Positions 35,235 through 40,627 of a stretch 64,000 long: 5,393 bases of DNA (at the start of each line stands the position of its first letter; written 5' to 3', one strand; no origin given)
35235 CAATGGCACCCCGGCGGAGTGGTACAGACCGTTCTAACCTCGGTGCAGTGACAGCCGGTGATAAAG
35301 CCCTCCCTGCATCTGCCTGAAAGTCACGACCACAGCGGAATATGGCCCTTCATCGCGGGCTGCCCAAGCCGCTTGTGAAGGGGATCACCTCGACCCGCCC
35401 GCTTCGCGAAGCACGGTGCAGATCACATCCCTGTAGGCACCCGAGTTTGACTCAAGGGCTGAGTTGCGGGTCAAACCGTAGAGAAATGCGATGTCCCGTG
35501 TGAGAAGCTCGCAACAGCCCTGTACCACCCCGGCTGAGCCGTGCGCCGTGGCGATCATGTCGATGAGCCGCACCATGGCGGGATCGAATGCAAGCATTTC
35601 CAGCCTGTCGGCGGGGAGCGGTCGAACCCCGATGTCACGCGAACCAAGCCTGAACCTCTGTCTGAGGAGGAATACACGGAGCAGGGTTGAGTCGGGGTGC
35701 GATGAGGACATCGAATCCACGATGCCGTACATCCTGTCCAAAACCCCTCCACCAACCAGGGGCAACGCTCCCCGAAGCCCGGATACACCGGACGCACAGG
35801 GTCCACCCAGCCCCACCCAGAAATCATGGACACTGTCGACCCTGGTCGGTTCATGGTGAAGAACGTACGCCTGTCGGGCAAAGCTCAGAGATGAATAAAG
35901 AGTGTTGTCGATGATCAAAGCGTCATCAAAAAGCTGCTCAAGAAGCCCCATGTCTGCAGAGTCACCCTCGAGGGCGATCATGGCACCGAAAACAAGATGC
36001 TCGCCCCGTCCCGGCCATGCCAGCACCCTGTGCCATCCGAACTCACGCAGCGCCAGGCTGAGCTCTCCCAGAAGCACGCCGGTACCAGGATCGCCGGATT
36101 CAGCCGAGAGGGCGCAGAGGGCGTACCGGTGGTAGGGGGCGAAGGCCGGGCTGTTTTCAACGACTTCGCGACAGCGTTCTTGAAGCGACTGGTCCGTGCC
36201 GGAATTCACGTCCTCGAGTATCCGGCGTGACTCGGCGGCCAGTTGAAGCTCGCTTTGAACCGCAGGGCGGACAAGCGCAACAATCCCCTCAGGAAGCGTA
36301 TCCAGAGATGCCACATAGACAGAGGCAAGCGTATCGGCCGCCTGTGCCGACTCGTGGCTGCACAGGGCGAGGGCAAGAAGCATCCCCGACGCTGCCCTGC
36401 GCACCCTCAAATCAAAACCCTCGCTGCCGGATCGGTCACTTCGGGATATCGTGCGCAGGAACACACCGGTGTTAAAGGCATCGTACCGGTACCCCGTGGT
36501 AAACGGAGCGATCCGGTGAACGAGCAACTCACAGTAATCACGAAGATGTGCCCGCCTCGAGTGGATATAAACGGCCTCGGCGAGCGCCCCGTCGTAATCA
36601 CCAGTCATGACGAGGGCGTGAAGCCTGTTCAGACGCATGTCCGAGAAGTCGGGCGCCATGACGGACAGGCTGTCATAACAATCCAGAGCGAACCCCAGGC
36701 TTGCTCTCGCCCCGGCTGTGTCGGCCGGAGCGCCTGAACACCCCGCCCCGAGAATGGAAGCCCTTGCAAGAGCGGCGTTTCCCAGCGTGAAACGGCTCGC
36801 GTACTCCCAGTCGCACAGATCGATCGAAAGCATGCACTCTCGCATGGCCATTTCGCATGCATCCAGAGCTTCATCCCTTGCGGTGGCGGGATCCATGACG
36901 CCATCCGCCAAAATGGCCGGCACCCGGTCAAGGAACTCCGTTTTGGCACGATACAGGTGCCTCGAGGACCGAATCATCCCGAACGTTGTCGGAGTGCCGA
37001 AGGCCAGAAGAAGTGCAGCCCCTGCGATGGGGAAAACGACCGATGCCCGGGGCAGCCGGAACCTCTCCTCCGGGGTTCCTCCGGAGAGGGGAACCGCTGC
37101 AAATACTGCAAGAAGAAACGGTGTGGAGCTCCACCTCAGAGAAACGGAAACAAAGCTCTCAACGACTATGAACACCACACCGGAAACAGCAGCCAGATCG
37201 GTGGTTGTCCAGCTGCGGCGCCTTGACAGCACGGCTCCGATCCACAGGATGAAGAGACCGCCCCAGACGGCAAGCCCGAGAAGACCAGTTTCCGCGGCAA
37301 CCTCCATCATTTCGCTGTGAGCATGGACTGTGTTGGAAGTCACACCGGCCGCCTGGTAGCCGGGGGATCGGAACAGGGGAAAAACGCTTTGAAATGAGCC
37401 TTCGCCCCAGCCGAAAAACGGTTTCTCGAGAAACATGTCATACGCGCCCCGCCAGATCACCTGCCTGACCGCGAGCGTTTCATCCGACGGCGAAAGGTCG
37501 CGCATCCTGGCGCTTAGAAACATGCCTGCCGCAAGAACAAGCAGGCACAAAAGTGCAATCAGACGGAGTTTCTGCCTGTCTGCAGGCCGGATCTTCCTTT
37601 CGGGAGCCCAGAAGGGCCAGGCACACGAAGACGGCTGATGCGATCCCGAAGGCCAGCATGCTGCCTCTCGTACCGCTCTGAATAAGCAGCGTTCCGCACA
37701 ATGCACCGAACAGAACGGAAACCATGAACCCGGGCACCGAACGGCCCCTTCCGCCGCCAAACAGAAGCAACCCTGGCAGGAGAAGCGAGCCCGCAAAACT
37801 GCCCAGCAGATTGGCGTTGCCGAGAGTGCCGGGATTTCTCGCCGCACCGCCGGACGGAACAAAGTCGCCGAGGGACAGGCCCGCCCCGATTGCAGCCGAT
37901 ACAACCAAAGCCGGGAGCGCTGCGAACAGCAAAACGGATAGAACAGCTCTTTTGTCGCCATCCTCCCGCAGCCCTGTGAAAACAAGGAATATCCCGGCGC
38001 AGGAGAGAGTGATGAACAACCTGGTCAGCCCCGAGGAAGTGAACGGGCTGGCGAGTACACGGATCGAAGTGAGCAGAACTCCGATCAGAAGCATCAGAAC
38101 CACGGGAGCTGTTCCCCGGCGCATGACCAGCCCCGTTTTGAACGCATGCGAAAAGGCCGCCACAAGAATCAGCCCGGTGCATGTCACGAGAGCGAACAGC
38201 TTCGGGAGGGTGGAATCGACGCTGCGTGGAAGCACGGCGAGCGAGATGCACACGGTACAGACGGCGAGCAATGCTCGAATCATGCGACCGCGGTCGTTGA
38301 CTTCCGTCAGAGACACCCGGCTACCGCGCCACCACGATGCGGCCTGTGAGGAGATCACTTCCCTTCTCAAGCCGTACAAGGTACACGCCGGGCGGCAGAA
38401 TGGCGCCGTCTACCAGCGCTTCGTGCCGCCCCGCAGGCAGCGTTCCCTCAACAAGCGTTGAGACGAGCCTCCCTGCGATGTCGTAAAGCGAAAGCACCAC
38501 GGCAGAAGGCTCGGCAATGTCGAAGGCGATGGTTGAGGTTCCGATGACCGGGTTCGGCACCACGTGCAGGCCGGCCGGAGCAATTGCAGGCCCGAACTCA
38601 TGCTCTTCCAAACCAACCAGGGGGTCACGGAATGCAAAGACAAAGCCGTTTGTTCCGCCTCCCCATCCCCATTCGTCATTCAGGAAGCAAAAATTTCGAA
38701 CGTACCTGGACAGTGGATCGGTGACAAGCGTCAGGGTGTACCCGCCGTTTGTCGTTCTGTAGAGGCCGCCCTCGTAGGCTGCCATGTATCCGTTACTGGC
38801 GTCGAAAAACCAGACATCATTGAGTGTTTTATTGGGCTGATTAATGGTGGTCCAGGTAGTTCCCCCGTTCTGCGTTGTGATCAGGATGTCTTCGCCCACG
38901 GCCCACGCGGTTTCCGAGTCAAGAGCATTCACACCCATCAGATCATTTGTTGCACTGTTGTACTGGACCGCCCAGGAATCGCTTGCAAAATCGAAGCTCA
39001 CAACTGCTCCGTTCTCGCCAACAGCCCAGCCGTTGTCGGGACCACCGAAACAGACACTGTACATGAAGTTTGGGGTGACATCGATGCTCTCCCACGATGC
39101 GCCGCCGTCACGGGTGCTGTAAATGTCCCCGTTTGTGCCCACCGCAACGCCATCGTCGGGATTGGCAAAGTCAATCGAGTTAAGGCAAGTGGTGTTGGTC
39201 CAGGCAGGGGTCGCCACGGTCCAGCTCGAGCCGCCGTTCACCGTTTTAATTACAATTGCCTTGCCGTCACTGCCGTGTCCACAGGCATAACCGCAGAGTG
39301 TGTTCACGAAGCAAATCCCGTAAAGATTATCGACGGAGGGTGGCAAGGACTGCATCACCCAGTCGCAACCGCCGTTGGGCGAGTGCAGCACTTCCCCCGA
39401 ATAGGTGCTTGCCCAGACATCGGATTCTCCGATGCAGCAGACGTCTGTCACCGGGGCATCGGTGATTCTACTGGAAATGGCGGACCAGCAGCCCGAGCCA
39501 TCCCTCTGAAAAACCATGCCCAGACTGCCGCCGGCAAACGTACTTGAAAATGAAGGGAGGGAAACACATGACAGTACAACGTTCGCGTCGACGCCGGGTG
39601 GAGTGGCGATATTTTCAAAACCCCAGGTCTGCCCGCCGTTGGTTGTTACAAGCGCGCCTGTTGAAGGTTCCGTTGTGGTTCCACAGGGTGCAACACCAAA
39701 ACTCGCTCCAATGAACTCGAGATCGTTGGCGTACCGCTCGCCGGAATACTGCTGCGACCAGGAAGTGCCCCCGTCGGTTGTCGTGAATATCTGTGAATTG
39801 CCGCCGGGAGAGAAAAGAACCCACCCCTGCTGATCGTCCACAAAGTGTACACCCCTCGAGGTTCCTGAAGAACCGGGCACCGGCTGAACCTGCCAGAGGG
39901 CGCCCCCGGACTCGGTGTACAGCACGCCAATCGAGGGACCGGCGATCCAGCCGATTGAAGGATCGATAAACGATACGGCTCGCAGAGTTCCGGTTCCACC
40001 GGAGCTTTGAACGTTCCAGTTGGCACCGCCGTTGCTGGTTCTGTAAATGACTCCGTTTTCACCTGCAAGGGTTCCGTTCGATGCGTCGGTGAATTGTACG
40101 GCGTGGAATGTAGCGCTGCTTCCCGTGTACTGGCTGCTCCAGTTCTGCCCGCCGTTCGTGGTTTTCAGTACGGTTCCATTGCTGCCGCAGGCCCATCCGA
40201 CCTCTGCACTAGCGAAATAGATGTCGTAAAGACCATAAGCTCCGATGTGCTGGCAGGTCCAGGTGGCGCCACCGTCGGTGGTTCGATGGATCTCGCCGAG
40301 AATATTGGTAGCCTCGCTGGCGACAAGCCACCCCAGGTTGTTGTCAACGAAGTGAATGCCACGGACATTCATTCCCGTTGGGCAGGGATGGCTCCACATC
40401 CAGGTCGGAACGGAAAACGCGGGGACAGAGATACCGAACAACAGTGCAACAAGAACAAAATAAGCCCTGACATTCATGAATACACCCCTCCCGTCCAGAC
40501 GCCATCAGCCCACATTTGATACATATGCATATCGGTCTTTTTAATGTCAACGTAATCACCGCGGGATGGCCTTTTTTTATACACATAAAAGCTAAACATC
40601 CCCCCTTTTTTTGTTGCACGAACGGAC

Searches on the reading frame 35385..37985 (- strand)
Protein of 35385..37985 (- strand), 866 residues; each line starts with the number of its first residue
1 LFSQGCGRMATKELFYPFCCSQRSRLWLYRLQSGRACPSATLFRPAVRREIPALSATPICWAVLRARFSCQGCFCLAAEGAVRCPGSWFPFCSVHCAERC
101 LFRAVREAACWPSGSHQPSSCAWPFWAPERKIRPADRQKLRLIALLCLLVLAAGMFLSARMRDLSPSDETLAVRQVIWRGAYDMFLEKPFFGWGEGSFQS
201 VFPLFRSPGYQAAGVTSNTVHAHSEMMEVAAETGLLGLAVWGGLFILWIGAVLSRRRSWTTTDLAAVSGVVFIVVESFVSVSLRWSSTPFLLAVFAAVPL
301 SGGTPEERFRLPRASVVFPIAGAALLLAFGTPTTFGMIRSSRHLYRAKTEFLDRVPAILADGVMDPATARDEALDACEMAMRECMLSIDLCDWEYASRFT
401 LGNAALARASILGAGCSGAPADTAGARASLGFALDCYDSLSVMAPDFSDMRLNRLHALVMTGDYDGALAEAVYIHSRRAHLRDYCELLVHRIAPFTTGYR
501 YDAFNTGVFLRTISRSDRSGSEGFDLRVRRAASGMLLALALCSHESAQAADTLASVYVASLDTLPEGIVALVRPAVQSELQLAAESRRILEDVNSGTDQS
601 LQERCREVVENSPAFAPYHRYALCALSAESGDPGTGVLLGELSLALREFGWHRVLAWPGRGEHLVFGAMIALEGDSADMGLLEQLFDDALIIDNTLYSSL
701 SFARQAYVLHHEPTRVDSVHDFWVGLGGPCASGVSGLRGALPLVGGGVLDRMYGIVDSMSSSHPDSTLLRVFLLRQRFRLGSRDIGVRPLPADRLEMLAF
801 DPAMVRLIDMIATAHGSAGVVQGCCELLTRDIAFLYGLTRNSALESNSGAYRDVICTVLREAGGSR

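Call 84: search_protein_families(library=pfam, proteins=[window:35385-37985:-], max_evalue=0.01)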
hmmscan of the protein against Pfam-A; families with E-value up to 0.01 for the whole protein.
window:35385-37985:- (866 aa): 1 family
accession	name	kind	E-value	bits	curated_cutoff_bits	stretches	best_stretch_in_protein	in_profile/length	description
PF04932.20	Wzy_C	-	2.5e-14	53.8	31.7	1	139-241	39-148/149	O-Antigen ligase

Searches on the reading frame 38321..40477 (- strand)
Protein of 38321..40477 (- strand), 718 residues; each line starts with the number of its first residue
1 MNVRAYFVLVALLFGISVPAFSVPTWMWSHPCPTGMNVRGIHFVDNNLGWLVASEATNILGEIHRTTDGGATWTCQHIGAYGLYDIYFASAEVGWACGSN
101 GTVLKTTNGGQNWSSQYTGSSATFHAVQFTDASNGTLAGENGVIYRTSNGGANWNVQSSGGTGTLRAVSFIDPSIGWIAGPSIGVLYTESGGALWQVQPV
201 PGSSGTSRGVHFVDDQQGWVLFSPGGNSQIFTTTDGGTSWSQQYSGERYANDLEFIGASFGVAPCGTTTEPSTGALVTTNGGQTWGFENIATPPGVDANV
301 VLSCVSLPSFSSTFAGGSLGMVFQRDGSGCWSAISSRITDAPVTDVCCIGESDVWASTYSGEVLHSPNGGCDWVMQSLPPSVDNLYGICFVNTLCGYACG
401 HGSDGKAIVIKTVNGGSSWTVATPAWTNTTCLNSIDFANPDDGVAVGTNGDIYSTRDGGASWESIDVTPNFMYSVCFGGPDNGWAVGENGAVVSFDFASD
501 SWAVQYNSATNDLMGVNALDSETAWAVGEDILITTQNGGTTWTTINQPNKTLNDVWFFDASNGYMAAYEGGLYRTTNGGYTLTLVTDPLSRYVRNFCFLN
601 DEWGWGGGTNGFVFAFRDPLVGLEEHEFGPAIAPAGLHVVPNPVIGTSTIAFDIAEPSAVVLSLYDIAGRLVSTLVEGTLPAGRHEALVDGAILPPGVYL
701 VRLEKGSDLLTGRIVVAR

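Call 84: search_protein_families(library=pfam, proteins=[window:38321-40477:-], max_evalue=0.01)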
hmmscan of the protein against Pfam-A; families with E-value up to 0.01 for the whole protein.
window:38321-40477:- (718 aa): 5 families
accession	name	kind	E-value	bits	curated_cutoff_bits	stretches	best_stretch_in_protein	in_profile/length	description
PF14870.12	PSII_BNR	-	1.6e-38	133.1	27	5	32-167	14-150/303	Photosynthesis system II assembly factor YCF48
PF15902.12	Sortilin-Vps10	-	1.4e-09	37.7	33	0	144-243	3-112/446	Sortilin, neurotensin receptor 3,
PF18962.6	Por_Secre_tail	-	1.7e-05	25.5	27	1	641-716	3-75/75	Secretion system C-terminal sorting domain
PF02012.26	BNR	-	0.0011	19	27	0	65-74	2-11/12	BNR/Asp-box repeat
PF13860.13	FlgD_ig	-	0.0033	17.8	27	0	647-705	9-75/79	FlgD Ig-like domain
